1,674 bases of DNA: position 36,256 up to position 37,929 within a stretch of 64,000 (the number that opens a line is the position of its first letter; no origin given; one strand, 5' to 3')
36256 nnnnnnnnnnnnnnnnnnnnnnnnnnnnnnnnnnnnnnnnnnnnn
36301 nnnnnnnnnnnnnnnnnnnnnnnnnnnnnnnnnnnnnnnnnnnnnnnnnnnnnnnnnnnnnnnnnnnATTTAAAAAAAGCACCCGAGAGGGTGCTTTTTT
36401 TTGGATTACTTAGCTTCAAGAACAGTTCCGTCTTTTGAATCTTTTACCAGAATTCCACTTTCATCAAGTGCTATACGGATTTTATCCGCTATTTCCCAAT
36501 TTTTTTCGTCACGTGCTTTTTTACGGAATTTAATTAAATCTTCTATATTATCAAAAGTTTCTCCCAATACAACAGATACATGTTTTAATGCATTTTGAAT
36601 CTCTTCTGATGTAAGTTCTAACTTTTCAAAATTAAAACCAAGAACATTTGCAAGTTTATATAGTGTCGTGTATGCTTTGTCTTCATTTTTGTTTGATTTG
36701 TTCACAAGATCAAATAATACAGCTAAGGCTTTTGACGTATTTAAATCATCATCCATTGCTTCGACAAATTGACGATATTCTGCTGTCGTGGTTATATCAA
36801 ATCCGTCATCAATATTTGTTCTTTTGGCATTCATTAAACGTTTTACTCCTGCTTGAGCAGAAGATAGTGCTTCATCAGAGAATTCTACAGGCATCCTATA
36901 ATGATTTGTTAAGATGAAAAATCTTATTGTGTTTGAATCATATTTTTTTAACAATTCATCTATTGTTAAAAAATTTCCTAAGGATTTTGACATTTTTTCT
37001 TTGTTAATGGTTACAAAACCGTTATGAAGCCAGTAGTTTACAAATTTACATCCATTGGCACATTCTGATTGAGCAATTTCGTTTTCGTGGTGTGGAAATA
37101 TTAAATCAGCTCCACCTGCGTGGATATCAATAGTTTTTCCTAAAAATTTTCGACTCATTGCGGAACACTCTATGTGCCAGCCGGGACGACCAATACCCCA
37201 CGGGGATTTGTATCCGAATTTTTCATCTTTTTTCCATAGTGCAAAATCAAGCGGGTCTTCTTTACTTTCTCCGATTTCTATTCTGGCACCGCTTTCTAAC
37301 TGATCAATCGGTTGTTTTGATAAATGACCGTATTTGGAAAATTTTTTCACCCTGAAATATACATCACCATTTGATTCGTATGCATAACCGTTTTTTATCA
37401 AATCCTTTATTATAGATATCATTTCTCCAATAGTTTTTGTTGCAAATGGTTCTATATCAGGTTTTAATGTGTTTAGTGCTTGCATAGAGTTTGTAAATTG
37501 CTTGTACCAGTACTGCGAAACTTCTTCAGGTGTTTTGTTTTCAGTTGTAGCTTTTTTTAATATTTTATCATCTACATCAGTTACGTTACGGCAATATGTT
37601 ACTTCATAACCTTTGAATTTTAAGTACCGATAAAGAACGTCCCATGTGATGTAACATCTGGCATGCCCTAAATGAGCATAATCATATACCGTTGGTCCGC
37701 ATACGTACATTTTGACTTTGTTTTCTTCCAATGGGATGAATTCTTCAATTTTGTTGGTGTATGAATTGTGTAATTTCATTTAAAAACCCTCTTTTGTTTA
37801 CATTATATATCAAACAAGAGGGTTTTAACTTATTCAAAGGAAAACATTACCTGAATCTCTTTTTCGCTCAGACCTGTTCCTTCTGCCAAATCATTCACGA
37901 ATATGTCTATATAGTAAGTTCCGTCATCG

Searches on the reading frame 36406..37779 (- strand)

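Call 46: search_protein_families(library=pfam, proteins=[window:36406-37779:-], max_evalue=0.00001)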
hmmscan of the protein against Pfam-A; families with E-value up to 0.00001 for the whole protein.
window:36406-37779:- (457 aa): 4 families
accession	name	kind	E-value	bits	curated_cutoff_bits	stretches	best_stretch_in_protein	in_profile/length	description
PF01406.26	tRNA-synt_1e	-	1.3e-131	438.9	27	1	15-309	3-300/301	tRNA synthetases class I (C) catalytic domain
PF09334.17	tRNA-synt_1g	-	1.2e-17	64.2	20.1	2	33-144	12-124/391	tRNA synthetases class I (M)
PF09190.17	DALR_2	-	1.5e-12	48.3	22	1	337-384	1-56/57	DALR domain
PF00133.28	tRNA-synt_1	-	1.5e-07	31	22.7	0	221-295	333-408/414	tRNA synthetases class I (I, L, M and V)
